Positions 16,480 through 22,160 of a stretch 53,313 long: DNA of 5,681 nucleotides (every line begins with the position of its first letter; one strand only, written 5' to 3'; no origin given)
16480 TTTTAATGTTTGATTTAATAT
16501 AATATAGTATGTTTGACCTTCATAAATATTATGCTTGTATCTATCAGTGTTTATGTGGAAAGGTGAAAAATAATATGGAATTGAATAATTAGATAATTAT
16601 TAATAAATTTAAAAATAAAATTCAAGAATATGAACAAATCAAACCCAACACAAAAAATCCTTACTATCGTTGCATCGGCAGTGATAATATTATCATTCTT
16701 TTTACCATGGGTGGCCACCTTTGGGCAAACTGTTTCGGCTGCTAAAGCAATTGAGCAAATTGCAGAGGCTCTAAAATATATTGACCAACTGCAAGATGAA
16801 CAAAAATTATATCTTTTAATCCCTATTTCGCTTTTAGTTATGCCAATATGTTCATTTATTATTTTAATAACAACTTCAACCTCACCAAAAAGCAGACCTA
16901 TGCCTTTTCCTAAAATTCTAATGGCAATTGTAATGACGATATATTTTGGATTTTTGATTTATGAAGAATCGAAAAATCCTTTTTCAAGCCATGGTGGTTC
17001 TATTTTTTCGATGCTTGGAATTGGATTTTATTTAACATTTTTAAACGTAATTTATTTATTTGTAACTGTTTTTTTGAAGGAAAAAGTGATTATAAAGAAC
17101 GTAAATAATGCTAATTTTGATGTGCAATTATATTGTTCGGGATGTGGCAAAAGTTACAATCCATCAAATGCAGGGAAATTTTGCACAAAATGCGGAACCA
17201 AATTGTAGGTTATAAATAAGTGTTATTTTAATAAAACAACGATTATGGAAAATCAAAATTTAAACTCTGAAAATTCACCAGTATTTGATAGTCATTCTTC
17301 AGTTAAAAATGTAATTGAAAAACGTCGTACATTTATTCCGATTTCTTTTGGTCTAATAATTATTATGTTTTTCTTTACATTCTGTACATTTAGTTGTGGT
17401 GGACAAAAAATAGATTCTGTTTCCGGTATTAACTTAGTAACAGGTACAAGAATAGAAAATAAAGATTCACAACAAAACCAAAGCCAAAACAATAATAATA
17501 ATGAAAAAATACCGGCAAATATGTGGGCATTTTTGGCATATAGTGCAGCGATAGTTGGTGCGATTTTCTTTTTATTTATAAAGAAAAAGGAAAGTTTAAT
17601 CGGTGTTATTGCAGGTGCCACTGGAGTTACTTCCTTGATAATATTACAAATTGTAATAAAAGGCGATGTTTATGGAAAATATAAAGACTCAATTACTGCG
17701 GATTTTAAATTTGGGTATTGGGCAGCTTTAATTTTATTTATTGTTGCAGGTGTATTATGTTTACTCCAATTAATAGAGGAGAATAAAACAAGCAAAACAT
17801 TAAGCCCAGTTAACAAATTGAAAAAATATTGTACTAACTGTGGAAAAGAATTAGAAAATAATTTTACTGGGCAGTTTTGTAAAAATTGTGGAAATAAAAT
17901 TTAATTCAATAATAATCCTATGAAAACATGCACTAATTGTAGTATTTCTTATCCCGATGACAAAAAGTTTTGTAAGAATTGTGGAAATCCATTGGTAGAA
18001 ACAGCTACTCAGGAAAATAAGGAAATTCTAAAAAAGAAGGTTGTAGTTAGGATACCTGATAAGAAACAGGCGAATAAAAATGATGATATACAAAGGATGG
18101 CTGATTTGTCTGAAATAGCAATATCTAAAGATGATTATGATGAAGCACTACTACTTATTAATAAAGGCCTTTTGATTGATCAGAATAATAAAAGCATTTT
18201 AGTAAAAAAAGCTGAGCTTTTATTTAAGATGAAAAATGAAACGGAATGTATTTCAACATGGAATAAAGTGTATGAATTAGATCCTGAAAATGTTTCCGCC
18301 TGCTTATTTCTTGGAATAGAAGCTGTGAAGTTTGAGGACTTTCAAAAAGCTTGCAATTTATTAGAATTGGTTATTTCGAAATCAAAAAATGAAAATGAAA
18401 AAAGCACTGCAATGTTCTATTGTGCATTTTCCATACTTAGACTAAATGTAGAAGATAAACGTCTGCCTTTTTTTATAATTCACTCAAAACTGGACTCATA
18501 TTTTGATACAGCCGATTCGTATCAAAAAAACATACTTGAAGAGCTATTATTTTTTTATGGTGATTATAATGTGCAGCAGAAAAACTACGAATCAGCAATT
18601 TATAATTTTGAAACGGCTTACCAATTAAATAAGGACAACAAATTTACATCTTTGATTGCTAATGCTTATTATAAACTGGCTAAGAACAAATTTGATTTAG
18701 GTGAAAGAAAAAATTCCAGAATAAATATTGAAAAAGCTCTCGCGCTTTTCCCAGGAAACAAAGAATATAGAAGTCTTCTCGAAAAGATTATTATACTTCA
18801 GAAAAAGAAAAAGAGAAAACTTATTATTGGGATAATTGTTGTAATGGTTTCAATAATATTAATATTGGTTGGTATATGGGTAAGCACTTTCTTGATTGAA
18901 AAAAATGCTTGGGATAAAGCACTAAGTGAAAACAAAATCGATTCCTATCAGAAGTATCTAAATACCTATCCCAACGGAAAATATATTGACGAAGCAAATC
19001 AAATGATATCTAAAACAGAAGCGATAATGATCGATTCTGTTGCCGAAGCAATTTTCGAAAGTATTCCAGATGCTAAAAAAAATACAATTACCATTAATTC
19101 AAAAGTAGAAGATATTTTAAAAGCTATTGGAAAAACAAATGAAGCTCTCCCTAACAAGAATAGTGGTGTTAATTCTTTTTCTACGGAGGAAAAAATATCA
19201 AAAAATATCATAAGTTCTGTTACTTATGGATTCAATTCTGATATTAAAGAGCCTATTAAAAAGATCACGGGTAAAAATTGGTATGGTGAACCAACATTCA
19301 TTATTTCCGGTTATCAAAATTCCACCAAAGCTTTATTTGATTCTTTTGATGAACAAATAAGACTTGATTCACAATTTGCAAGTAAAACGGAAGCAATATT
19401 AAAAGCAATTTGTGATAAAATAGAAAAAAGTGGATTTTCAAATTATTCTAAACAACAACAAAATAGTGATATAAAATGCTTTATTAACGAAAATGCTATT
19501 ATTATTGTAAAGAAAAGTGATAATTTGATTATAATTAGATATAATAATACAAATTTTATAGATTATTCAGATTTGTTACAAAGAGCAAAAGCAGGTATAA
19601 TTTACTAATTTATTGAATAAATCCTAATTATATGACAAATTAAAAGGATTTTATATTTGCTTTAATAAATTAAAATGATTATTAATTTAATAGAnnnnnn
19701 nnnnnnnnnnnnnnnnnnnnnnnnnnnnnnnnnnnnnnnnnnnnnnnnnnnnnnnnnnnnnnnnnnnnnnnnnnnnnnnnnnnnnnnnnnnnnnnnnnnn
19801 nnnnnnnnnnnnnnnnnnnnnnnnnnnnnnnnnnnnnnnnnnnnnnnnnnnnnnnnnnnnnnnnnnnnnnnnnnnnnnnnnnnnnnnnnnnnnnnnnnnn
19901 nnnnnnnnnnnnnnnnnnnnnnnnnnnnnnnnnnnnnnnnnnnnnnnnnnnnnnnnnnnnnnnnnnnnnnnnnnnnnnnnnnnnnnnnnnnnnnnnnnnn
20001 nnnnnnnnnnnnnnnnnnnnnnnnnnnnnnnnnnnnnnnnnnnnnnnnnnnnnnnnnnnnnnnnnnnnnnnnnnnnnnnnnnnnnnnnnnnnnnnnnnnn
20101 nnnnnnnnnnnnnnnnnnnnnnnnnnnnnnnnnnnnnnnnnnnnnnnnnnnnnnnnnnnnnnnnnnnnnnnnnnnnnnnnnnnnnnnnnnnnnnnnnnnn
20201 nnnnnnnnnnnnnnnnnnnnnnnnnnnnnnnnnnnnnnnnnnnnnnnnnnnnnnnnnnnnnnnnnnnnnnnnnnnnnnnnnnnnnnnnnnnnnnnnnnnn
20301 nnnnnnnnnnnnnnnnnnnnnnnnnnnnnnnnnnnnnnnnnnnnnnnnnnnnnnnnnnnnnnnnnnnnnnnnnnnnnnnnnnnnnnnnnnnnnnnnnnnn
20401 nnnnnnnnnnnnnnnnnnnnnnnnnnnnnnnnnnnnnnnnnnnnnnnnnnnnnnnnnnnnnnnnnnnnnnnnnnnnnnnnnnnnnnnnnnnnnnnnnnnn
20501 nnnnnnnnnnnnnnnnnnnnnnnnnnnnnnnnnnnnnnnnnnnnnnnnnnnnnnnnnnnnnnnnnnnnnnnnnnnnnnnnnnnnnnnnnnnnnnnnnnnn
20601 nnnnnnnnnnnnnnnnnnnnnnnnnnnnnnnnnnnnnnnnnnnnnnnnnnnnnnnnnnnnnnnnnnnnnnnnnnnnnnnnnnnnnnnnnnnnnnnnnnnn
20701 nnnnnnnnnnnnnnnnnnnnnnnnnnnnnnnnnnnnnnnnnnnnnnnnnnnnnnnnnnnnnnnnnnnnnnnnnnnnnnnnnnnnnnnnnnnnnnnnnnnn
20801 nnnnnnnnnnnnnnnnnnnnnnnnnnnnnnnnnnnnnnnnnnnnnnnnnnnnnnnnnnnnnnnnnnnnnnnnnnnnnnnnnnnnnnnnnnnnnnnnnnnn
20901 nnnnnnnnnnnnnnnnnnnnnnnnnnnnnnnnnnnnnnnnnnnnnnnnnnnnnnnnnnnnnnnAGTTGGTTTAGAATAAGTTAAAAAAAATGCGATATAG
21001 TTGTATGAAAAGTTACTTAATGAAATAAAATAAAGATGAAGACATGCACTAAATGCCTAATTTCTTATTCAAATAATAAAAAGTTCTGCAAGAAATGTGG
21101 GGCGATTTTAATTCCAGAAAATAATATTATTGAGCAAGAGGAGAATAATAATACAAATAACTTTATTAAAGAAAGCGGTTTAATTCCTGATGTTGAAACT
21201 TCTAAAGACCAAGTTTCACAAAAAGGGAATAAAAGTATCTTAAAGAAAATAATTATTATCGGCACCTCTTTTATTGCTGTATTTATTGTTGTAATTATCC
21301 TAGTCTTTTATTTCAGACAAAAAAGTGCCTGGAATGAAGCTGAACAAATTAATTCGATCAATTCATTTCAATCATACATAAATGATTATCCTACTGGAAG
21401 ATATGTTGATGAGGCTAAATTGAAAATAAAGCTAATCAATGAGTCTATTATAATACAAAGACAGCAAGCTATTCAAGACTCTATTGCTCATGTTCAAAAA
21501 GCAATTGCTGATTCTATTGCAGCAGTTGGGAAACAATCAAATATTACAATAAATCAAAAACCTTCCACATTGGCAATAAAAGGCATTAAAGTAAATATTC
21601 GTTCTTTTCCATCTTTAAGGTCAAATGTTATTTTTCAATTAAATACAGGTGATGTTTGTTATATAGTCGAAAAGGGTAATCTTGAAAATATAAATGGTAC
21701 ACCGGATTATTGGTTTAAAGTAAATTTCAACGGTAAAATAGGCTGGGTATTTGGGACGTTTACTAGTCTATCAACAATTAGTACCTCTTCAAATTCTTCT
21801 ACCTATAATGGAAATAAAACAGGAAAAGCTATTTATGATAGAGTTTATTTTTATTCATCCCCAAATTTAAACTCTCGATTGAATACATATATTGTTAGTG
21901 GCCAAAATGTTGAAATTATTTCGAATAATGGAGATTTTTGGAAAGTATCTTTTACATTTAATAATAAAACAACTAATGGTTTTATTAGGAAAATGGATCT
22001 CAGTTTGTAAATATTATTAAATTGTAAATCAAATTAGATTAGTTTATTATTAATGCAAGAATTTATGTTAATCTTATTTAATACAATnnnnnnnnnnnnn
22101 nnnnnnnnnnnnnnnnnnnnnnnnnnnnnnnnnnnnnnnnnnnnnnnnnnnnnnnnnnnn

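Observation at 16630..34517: Nine proteins with 14 zinc ribbons packed into 18 kb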

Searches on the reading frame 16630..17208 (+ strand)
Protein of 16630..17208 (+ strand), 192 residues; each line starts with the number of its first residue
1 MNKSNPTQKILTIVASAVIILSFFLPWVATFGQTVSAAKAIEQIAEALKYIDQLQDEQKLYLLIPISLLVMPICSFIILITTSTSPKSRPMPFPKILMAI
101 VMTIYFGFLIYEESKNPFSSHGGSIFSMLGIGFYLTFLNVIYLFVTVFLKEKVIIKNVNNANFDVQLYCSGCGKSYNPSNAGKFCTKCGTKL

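Call 5: search_protein_families(library=pfam, max_evalue=0.01, proteins=[window:16630-17208:+])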
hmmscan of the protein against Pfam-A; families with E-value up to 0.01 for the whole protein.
window:16630-17208:+ (192 aa): 0 families

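Call 7: search_protein_families(library=ncbifam, max_evalue=0.01, proteins=[window:16630-17208:+])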
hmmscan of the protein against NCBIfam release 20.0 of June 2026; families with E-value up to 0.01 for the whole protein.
window:16630-17208:+ (192 aa): 1 family
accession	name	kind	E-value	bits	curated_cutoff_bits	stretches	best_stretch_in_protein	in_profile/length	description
NF045510.1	4Cys_prefix_kin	domain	0.0021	18.3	24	0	171-192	6-26/26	4-Cys prefix domain-containing protein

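Call 8: search_protein_families(library=padloc, max_evalue=0.01, proteins=[window:16630-17208:+])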
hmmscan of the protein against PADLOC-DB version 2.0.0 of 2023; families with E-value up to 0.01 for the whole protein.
window:16630-17208:+ (192 aa): 0 families

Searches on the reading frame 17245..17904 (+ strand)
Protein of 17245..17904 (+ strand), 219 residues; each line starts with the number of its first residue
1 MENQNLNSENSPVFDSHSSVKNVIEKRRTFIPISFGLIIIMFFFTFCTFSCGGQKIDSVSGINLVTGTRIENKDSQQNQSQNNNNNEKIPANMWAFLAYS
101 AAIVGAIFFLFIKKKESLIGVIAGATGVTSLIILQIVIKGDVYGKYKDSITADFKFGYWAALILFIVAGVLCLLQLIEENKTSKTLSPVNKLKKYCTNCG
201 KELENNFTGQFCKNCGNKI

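Call 5: search_protein_families(library=pfam, max_evalue=0.01, proteins=[window:17245-17904:+])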
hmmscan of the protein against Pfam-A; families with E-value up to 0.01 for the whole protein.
window:17245-17904:+ (219 aa): 4 families
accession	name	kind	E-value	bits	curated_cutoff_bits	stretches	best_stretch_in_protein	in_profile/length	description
PF05653.20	Mg_trans_NIPA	-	0.0011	18.7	26.2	1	75-183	123-233/295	Magnesium transporter NIPA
PF12773.13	DZR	-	0.0026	18.3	27.3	1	192-216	11-31/45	Double zinc ribbon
PF17032.10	Zn_ribbon_15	-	0.004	18.4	28.9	1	184-216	51-73/73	zinc-ribbon family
PF20990.2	DUF2207_C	-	0.0062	16.7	33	0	55-114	163-187/247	Predicted membrane protein (DUF2207) C-terminal domain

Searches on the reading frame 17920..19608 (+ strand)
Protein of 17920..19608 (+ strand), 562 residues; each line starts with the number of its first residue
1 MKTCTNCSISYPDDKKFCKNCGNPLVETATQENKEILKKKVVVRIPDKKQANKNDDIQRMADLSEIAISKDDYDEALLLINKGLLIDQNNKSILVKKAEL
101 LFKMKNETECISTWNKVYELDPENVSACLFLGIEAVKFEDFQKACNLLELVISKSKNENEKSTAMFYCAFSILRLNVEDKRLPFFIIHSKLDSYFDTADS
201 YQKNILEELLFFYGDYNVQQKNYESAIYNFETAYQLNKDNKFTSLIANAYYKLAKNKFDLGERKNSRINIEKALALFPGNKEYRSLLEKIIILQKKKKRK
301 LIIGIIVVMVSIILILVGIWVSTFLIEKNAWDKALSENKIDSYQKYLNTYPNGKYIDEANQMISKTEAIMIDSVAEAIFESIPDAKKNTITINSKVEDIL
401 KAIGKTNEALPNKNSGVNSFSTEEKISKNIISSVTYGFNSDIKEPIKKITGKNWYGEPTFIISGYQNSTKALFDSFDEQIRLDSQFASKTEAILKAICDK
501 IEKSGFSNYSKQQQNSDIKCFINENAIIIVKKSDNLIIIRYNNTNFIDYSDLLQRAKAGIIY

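Call 5: search_protein_families(library=pfam, max_evalue=0.01, proteins=[window:17920-19608:+])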
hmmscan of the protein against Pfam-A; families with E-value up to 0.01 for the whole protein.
window:17920-19608:+ (562 aa): 14 families
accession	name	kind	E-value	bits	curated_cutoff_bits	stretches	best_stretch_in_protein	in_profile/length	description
PF07719.23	TPR_2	-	1.7e-13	50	27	0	208-240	2-34/34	Tetratricopeptide repeat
PF23914.1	TPR_CcmH_CycH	-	1.7e-08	34.9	42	1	52-158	45-154/158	Cytochrome c-type biogenesis protein H TPR domain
PF13181.12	TPR_8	-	5.1e-08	32.9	25.7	0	247-278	1-32/34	Tetratricopeptide repeat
PF14559.12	TPR_19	-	7.7e-07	29.8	25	0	218-289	2-67/68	Tetratricopeptide repeat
PF13424.12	TPR_12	-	7.3e-06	26.5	30.1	0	213-277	9-75/77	Tetratricopeptide repeat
PF12895.13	ANAPC3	-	2.3e-05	25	27.2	1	70-149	2-80/82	Anaphase-promoting complex, cyclosome, subunit 3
PF13428.12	TPR_14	-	3.9e-05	24.4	23.5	0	248-286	2-40/44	Tetratricopeptide repeat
PF00515.34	TPR_1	-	4.8e-05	23.4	27.8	0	219-240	13-34/34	Tetratricopeptide repeat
PF13174.12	TPR_6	-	6.3e-05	23.8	26.3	0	94-123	3-32/33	Tetratricopeptide repeat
PF13240.11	Zn_Ribbon_1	-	0.00015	21.8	25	1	4-25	2-23/23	zinc-ribbon domain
PF12773.13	DZR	-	0.0014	19.2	27.3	1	4-26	1-23/45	Double zinc ribbon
PF13800.11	Sigma_reg_N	-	0.0029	18.3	26.3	1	295-355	5-63/91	Sigma factor regulator N-terminal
PF09522.15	RE_R_Pab1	-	0.004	17.7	25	0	137-215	31-103/119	R.Pab1 restriction endonuclease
PF13414.12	TPR_11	-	0.0063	16.6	26.8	0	218-255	5-36/42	TPR repeat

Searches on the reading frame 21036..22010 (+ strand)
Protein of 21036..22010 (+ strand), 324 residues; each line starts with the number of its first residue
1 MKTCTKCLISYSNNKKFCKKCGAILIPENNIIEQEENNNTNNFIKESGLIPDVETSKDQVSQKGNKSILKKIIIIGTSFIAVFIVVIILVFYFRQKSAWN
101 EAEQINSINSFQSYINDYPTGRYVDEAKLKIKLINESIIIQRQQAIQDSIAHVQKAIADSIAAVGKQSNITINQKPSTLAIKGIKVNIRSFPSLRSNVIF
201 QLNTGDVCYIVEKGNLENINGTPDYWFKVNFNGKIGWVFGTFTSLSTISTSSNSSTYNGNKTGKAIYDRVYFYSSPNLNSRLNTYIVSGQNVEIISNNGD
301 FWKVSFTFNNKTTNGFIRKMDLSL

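Call 5: search_protein_families(library=pfam, max_evalue=0.01, proteins=[window:21036-22010:+])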
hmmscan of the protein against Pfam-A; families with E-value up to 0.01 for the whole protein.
window:21036-22010:+ (324 aa): 2 families
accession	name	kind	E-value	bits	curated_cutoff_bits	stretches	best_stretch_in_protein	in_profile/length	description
PF08239.17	SH3_3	-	1.6e-15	57.4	27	2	186-242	3-52/54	Bacterial SH3 domain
PF04032.22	Rpr2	-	0.0038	17.9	29.3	1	9-40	39-70/90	RNAse P Rpr2/Rpp21/SNM1 subunit domain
